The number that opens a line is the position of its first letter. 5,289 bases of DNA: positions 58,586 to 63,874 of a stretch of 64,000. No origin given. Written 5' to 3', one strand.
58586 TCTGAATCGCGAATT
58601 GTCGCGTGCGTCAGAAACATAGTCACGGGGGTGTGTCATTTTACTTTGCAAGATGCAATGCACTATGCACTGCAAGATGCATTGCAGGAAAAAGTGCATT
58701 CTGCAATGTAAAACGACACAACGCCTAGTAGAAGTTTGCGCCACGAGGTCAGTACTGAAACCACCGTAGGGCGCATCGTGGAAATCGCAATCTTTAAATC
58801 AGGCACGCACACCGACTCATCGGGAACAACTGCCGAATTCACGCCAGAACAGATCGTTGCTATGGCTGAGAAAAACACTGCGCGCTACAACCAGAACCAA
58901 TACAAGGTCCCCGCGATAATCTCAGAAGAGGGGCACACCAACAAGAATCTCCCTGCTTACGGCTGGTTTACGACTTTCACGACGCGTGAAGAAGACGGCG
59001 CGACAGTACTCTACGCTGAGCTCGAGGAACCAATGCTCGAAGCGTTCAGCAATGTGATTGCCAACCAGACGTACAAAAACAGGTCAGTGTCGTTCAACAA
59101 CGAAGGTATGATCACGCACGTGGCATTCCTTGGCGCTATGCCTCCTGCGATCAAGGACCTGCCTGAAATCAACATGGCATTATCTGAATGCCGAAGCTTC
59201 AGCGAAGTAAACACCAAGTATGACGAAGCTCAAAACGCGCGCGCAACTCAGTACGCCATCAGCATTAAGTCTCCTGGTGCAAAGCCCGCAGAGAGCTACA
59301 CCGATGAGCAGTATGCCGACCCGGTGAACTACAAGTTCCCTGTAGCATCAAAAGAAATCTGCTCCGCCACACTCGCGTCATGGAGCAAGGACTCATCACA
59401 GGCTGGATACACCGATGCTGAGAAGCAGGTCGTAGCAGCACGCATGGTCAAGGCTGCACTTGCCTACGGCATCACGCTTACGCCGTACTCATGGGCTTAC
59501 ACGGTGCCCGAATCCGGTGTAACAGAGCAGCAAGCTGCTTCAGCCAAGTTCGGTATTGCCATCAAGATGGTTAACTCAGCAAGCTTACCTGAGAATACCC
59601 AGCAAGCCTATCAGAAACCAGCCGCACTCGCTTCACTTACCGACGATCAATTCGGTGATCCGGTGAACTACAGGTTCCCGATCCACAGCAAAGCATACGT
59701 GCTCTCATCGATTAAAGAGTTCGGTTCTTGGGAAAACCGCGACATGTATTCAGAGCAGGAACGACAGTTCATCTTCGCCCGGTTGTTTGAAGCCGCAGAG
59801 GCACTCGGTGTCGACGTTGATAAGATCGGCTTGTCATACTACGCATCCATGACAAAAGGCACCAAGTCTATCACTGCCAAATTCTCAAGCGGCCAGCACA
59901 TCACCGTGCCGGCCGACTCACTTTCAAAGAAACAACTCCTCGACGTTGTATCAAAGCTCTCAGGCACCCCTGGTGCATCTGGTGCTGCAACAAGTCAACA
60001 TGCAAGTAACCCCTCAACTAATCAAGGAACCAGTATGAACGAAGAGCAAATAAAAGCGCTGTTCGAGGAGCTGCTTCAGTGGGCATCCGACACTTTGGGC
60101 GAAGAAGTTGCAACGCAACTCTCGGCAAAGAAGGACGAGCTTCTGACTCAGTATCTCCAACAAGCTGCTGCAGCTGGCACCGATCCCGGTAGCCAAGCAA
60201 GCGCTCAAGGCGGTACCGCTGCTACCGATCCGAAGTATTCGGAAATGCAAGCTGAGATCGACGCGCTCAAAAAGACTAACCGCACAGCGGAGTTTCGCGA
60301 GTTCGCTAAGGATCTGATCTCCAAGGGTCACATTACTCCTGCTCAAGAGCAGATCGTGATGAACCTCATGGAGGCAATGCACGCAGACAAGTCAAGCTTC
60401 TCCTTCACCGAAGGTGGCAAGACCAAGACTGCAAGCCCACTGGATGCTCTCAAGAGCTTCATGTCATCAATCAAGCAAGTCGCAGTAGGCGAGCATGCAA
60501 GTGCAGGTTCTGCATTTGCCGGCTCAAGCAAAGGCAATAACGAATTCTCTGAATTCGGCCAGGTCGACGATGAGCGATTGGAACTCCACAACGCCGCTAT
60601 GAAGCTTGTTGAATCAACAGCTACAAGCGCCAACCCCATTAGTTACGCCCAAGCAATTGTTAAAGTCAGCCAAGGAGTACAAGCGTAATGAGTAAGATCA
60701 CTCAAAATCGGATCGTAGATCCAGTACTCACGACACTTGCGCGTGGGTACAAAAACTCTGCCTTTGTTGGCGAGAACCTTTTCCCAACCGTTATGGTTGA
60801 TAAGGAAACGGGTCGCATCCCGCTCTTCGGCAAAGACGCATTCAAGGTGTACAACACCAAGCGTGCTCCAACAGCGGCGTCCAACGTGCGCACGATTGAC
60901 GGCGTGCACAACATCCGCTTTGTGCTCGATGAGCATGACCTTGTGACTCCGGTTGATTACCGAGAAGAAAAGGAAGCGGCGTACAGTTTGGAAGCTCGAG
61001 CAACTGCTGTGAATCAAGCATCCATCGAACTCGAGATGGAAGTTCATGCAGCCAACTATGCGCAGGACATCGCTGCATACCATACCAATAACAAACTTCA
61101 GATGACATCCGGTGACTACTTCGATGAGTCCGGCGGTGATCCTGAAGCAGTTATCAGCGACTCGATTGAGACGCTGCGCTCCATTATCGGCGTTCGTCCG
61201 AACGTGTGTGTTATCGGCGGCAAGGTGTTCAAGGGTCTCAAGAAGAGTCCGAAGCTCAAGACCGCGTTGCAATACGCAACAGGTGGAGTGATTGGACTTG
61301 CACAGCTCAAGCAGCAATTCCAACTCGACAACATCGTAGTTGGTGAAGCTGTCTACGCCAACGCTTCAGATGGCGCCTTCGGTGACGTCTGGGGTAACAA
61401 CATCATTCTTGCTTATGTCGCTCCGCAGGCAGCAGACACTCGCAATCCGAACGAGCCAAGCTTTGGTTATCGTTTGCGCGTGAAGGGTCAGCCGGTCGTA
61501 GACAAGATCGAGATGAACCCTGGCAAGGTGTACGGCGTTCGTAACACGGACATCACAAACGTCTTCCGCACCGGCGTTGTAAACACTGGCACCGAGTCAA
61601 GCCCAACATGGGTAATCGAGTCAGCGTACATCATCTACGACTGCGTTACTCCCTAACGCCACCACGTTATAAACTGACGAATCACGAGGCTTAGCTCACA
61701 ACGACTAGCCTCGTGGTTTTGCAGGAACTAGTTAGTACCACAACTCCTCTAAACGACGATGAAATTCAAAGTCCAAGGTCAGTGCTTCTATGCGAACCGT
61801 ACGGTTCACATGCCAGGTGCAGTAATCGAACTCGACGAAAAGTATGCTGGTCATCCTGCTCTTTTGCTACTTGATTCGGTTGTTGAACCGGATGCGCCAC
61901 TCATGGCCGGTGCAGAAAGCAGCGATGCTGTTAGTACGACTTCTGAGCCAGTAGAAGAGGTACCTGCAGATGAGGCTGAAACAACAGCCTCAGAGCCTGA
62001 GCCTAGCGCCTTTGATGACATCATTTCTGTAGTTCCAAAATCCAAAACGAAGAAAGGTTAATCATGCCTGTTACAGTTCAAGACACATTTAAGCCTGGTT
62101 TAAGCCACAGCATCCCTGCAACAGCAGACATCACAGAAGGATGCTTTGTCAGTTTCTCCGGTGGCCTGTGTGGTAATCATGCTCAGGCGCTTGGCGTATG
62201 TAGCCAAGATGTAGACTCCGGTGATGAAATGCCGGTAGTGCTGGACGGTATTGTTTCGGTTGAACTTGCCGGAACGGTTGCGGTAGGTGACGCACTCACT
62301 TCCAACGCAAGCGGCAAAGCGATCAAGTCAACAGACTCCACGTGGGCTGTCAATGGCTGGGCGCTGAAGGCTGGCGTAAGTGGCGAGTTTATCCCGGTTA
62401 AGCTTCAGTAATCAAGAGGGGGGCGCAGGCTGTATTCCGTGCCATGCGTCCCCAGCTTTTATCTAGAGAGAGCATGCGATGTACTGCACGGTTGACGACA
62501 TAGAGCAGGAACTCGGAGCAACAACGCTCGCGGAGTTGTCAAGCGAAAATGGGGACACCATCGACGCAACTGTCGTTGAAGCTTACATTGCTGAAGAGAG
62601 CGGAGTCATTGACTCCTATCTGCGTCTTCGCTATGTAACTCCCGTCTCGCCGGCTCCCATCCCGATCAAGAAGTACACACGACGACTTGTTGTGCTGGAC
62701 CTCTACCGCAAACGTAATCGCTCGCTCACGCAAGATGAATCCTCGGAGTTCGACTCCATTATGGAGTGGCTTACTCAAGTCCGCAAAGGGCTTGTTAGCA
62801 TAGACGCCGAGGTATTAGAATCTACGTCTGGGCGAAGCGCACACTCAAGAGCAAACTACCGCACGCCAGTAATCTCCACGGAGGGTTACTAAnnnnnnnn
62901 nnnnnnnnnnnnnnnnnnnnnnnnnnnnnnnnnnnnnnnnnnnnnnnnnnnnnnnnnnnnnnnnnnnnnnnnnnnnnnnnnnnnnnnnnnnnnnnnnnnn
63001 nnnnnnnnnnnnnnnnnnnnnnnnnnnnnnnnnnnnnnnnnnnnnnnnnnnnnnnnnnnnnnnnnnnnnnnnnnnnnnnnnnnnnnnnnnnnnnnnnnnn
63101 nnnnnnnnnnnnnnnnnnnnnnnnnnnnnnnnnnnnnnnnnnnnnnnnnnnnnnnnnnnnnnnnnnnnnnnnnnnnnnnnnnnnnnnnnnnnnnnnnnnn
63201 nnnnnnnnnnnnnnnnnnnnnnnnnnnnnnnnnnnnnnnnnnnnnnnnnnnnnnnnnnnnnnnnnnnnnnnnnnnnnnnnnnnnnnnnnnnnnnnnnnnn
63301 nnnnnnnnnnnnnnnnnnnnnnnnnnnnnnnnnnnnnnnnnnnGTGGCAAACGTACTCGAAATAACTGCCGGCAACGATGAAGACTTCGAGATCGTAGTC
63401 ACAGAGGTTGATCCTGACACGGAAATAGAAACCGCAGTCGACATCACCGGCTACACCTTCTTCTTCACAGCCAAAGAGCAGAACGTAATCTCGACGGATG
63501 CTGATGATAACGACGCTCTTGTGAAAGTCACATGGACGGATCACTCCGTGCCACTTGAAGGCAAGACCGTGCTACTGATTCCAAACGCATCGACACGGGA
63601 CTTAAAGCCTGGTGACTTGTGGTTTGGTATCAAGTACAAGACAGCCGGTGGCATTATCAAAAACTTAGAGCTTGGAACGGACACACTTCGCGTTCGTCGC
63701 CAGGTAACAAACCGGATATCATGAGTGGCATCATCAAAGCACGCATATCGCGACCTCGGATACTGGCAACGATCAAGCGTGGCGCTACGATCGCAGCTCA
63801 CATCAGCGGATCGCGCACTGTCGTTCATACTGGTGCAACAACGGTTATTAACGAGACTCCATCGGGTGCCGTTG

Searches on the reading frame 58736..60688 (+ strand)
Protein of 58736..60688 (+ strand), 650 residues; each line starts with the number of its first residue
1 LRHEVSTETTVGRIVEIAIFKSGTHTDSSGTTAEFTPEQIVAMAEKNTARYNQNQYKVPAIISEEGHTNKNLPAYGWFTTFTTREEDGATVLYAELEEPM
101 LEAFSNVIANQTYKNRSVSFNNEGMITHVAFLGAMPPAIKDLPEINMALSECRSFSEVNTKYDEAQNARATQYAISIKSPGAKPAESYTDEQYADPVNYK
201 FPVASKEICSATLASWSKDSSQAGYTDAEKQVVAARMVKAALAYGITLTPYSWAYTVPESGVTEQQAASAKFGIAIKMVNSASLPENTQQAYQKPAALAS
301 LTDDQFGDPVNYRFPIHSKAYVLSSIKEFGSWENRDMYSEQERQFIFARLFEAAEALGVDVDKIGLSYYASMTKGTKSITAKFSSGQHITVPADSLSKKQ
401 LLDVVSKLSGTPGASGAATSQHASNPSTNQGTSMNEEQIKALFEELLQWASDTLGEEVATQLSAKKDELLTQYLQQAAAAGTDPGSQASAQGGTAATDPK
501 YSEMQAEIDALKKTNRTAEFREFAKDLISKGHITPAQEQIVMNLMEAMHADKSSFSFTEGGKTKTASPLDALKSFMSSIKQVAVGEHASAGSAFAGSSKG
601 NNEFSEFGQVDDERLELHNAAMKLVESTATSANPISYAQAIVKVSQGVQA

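Call 10: search_protein_families(library=pfam, proteins=[window:58736-60688:+], max_evalue=0.01)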
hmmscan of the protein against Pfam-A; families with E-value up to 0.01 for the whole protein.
window:58736-60688:+ (650 aa): 1 family
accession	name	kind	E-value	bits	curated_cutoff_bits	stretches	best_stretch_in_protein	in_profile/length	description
PF20223.3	DUF6582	-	3.4e-12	47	27.3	2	302-362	21-81/83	Family of unknown function (DUF6582)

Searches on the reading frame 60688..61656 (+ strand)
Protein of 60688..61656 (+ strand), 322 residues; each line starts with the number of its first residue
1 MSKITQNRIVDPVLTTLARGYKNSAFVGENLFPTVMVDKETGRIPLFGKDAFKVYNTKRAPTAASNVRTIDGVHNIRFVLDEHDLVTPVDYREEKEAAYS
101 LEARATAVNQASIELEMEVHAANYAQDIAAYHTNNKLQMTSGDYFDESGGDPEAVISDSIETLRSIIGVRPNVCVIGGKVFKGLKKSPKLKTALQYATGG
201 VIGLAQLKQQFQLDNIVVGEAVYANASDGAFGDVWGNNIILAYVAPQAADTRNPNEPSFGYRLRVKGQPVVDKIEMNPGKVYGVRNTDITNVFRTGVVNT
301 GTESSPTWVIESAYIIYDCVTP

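Call 10: search_protein_families(library=pfam, proteins=[window:60688-61656:+], max_evalue=0.01)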
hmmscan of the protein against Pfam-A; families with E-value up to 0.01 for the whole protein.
window:60688-61656:+ (322 aa): 1 family
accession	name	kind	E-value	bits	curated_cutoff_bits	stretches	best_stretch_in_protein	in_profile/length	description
PF03864.22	Phage_cap_E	-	2.1e-08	34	22.9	1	34-277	34-300/329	Phage major capsid protein E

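Call 32: find_encoding_contigs(protein=window:60688-61656:+, flank=10000, max_places=4)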
Protein window:60688-61656:+ (322 aa): no gene with exactly this product is on record in the collection.

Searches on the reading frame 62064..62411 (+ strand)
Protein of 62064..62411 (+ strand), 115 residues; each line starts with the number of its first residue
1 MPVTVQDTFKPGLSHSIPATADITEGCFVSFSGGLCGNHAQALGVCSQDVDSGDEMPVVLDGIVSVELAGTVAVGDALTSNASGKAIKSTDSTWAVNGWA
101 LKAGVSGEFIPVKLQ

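Call 10: search_protein_families(library=pfam, proteins=[window:62064-62411:+], max_evalue=0.01)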
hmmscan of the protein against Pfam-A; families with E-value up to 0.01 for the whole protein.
window:62064-62411:+ (115 aa): 4 families
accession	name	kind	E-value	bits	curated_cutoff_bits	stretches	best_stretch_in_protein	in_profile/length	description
PF09956.15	Phage_cement_2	-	4.2e-11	43.6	24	1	13-107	7-96/103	Phage cement protein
PF22758.2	Phage_cement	-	0.00027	21.5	27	1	26-112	57-143/146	Structural cement protein (E217 gp24/Pam3 gp6)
PF23982.2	XM1_gp53_minor_capsid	-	0.0017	18.6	27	1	42-102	75-141/154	XM1 gp53 minor capsid protein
PF11133.13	Phage_head_fibr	-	0.0051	16.7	24.6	1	47-112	44-110/277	Head fiber protein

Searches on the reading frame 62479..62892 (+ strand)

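Call 10: search_protein_families(library=pfam, proteins=[window:62479-62892:+], max_evalue=0.01)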
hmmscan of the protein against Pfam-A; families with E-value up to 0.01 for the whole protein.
window:62479-62892:+ (137 aa): 1 family
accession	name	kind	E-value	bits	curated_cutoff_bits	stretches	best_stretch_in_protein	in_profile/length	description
PF07030.17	Phage_Mu_Gp36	-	2.3e-21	76.7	24.7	1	2-114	1-111/124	Bacteriophage Mu, Gp36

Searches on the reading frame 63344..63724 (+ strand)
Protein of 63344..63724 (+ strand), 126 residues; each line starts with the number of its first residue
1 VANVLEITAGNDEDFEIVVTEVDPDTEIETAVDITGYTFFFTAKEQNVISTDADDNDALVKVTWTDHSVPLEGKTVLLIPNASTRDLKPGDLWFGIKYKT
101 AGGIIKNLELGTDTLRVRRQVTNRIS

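Call 10: search_protein_families(library=pfam, proteins=[window:63344-63724:+], max_evalue=0.01)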
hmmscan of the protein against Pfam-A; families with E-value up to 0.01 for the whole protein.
window:63344-63724:+ (126 aa): 0 families

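Call 30: find_encoding_contigs(protein=window:63344-63724:+, flank=10000, max_places=4)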
Protein window:63344-63724:+ (126 aa): no gene with exactly this product is on record in the collection.
